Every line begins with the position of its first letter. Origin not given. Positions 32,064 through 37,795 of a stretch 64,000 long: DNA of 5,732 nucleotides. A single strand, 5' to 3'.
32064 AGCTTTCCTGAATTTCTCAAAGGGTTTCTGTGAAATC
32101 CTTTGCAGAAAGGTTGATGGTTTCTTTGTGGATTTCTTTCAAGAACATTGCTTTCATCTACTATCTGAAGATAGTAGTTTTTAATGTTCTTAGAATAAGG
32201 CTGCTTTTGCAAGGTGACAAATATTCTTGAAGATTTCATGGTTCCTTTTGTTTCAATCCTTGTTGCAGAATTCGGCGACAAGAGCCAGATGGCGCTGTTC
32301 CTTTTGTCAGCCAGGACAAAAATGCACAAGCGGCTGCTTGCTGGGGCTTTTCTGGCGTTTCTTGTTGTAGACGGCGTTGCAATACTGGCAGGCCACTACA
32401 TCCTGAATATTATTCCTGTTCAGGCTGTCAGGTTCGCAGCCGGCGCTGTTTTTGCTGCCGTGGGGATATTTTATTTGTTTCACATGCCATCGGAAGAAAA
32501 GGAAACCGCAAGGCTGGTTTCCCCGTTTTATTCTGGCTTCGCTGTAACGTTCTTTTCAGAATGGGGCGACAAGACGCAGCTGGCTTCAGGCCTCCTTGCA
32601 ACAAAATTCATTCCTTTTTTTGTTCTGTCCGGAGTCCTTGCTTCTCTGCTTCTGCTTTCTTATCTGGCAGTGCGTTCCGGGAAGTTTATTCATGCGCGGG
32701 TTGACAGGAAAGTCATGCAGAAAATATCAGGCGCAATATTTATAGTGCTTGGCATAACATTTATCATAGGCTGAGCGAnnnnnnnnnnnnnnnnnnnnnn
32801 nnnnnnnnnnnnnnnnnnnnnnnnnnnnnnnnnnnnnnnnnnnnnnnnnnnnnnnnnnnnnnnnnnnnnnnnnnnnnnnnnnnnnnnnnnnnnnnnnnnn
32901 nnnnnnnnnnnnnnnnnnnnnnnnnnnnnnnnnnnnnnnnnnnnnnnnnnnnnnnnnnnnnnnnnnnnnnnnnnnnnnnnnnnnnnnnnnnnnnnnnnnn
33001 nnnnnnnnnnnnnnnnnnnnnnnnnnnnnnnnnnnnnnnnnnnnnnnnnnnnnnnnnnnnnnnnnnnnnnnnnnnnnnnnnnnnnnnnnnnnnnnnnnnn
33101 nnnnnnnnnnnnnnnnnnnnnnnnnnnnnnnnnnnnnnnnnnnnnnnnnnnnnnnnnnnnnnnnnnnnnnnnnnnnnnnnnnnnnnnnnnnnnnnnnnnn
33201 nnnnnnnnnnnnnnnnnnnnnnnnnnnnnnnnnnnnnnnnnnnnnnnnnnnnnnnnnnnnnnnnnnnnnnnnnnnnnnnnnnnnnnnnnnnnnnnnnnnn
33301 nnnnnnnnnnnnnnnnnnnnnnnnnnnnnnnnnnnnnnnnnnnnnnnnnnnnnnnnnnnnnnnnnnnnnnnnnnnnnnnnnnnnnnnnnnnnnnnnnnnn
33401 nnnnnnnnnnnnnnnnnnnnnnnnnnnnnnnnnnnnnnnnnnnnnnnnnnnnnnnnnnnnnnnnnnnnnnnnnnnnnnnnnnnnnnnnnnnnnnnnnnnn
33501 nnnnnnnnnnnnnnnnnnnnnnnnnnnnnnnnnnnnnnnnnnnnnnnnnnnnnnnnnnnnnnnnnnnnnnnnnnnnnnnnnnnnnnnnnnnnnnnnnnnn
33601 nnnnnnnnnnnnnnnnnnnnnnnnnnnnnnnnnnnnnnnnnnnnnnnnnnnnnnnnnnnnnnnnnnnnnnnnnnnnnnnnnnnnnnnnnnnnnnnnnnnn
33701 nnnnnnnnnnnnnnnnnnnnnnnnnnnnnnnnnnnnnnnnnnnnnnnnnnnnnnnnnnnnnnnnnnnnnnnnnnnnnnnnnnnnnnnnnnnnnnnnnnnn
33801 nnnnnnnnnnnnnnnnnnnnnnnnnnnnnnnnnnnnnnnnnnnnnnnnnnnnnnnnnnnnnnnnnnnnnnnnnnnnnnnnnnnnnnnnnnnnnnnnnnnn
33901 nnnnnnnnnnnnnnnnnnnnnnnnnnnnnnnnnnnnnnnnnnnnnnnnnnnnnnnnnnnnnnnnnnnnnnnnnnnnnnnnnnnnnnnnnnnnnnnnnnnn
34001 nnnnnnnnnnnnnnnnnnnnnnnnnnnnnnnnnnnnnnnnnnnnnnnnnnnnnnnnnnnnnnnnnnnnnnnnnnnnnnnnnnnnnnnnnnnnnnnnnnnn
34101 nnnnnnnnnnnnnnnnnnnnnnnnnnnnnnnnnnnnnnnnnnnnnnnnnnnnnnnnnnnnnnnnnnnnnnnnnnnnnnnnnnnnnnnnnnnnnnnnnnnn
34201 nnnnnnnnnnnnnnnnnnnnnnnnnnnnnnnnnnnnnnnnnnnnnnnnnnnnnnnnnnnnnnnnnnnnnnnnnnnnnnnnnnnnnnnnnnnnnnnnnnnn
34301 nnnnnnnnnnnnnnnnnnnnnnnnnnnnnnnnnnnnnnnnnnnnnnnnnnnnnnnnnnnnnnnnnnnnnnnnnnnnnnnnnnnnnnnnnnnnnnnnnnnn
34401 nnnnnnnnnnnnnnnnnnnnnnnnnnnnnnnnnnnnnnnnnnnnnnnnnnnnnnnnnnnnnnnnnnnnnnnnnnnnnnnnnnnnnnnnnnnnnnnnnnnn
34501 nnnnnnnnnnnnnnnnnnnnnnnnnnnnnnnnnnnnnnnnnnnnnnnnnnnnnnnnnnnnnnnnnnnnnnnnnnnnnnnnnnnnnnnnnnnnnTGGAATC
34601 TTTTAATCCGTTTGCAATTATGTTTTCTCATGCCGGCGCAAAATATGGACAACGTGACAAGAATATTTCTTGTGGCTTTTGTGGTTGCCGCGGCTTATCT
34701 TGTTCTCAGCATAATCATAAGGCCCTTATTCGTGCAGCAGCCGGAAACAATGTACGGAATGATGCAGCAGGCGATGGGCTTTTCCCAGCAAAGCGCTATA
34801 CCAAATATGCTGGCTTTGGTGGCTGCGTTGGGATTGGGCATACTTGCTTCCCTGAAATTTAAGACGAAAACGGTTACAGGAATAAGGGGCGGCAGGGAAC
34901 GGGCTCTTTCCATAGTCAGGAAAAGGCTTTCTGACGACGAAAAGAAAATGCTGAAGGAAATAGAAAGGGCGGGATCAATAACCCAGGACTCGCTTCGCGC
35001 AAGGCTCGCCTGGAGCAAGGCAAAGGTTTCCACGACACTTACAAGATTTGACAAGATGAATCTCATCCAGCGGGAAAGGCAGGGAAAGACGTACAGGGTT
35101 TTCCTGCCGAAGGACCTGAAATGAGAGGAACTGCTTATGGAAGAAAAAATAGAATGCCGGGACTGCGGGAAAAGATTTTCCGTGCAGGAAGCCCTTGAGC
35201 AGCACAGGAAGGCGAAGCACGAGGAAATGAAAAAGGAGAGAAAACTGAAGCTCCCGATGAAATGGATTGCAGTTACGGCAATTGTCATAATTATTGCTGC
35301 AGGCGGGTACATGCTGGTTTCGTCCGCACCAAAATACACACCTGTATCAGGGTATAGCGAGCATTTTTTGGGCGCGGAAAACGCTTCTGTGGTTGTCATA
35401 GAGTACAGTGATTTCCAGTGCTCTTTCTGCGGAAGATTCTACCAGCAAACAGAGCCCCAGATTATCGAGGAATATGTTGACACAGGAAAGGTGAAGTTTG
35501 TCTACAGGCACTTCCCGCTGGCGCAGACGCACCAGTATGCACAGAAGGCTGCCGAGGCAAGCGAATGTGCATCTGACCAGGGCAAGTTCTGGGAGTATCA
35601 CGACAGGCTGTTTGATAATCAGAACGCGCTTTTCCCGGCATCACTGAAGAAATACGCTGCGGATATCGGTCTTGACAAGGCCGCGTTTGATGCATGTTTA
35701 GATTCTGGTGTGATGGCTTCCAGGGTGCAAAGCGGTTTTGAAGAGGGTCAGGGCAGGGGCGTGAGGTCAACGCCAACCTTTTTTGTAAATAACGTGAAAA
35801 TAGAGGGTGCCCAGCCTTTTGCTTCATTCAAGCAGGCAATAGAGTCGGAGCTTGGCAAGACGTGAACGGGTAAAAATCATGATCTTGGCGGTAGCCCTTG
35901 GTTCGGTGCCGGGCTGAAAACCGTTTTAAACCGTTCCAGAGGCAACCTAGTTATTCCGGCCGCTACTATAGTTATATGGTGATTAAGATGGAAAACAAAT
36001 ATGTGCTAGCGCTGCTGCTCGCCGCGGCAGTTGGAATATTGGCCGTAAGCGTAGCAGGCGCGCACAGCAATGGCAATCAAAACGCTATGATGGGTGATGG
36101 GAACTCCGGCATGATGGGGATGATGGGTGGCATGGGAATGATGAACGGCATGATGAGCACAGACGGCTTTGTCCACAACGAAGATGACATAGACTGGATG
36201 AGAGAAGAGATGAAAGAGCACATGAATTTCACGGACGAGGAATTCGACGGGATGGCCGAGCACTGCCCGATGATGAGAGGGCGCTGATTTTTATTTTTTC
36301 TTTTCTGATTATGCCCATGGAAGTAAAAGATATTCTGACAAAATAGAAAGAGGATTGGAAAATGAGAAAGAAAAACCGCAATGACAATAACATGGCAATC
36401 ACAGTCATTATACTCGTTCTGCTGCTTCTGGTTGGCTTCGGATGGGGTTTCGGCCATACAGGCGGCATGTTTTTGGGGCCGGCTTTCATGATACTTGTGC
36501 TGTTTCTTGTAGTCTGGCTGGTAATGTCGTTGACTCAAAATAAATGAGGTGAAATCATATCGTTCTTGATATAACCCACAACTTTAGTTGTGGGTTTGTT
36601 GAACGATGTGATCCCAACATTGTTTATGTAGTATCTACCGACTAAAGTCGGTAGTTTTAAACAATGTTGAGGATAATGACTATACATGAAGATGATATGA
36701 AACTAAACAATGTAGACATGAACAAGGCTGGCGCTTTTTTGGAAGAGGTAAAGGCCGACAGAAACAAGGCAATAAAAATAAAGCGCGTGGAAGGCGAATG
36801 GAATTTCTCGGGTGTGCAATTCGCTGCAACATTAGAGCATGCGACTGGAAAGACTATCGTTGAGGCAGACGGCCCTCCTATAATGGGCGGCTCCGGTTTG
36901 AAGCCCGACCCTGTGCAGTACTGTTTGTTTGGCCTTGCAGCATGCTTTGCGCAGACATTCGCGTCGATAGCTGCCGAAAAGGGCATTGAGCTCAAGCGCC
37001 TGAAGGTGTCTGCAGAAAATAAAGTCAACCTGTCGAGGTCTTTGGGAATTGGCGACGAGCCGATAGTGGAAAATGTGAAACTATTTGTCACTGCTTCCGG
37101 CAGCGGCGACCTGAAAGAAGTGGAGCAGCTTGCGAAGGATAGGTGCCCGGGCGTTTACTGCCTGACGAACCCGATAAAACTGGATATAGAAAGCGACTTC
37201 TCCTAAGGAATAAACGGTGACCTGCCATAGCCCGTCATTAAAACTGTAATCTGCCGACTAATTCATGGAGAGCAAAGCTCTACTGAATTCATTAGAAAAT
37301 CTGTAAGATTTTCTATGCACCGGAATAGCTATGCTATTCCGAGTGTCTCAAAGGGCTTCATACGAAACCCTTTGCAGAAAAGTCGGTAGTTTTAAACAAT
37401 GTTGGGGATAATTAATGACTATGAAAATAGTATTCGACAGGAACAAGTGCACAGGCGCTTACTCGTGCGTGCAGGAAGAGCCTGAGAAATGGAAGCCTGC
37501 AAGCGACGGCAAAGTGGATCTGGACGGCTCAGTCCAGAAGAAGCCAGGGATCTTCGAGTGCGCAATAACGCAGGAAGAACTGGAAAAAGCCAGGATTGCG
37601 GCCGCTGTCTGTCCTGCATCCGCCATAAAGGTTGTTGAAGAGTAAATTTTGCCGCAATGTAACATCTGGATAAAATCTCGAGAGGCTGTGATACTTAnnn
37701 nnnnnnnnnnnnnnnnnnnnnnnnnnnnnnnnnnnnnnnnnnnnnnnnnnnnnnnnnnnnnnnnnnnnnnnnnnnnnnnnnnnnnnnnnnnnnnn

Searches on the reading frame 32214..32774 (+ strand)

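Call 75: search_protein_families(library=pfam, proteins=[window:32214-32774:+], max_evalue=0.001)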
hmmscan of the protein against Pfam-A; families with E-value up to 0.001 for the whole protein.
window:32214-32774:+ (186 aa): 1 family
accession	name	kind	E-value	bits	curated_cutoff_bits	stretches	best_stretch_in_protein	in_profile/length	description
PF01169.24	GDT1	-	9.8e-36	122.4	27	2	108-180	3-75/75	Divalent cation/proton antiporter GDT1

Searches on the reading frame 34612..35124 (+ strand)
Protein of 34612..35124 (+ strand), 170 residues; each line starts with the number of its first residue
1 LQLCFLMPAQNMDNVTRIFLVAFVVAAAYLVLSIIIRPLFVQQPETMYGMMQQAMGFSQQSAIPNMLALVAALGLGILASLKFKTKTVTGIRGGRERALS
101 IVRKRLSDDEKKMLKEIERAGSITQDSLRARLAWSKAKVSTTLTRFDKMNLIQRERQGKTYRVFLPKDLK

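Call 75: search_protein_families(library=pfam, proteins=[window:34612-35124:+], max_evalue=0.001)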
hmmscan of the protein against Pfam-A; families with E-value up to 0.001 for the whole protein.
window:34612-35124:+ (170 aa): 3 families
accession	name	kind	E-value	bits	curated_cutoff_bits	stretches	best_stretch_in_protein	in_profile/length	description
PF24034.1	DUF7343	-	1.4e-09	38.1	27.6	1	108-166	3-62/62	Domain of unknown function (DUF7343)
PF01047.28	MarR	-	0.00013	22.3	24.6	1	112-156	7-51/59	MarR family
PF12802.13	MarR_2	-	0.00047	20.7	27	1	114-158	11-56/61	MarR family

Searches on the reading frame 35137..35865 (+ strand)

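Call 3: search_protein_families(library=pfam, proteins=[window:35137-35865:+], max_evalue=0.01)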
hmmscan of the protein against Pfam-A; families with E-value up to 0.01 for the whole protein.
window:35137-35865:+ (242 aa): 7 families
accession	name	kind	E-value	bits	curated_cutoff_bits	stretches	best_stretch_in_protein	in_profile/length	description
PF13462.12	Thioredoxin_4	-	1.6e-37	129.7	23.2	1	75-236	5-164/165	Thioredoxin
PF01323.26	DSBA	-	5.2e-19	69.2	25.6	1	86-235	1-190/191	DSBA-like thioredoxin domain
PF13098.12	Thioredoxin_2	-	2.4e-05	25.1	27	1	82-234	4-103/104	Thioredoxin-like domain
PF00096.32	zf-C2H2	-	9.9e-05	23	25.2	1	6-28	2-23/23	Zinc finger, C2H2 type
PF23612.1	zf-C2H2_ZN142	-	0.00022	21.4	27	1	5-31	1-27/27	ZN142 C2H2 zinc finger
PF13894.12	zf-C2H2_4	-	0.0007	20.5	27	1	6-28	2-24/24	C2H2-type zinc finger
PF13912.12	zf-C2H2_6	-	0.0079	16.6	25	1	6-29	3-26/27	C2H2-type zinc finger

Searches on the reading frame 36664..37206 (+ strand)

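Call 3: search_protein_families(library=pfam, proteins=[window:36664-37206:+], max_evalue=0.01)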
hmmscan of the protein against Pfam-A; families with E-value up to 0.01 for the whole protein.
window:36664-37206:+ (180 aa): 1 family
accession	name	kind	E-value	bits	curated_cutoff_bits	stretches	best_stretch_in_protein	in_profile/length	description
PF02566.24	OsmC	-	7.3e-15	55.6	27.5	1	76-176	1-100/100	OsmC-like protein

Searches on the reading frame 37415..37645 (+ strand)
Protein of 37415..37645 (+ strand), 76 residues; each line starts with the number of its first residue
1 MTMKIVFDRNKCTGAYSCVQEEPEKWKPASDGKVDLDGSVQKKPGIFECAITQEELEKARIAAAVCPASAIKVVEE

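Call 3: search_protein_families(library=pfam, proteins=[window:37415-37645:+], max_evalue=0.01)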
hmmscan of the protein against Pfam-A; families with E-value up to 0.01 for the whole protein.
window:37415-37645:+ (76 aa): 3 families
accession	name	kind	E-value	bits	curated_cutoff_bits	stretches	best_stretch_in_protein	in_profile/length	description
PF13459.11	Fer4_15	-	4.6e-10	40.5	22.4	1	5-73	1-66/66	4Fe-4S single cluster domain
PF06902.16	Fer4_19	-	4.9e-05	23.7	24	1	3-75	6-63/64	Divergent 4Fe-4S mono-cluster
PF13370.11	Fer4_13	-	0.00024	22.2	24.5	1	8-73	2-58/58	4Fe-4S single cluster domain of Ferredoxin I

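Call 4: search_protein_families(library=ncbifam, proteins=[window:37415-37645:+], max_evalue=0.01)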
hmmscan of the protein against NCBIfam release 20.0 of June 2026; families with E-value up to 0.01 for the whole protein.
window:37415-37645:+ (76 aa): 1 family
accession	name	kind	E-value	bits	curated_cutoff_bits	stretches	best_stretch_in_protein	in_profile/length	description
NF006221.0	PRK08348.1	subfamily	0.0095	15.6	124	0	3-22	37-56/136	NADH-plastoquinone oxidoreductase subunit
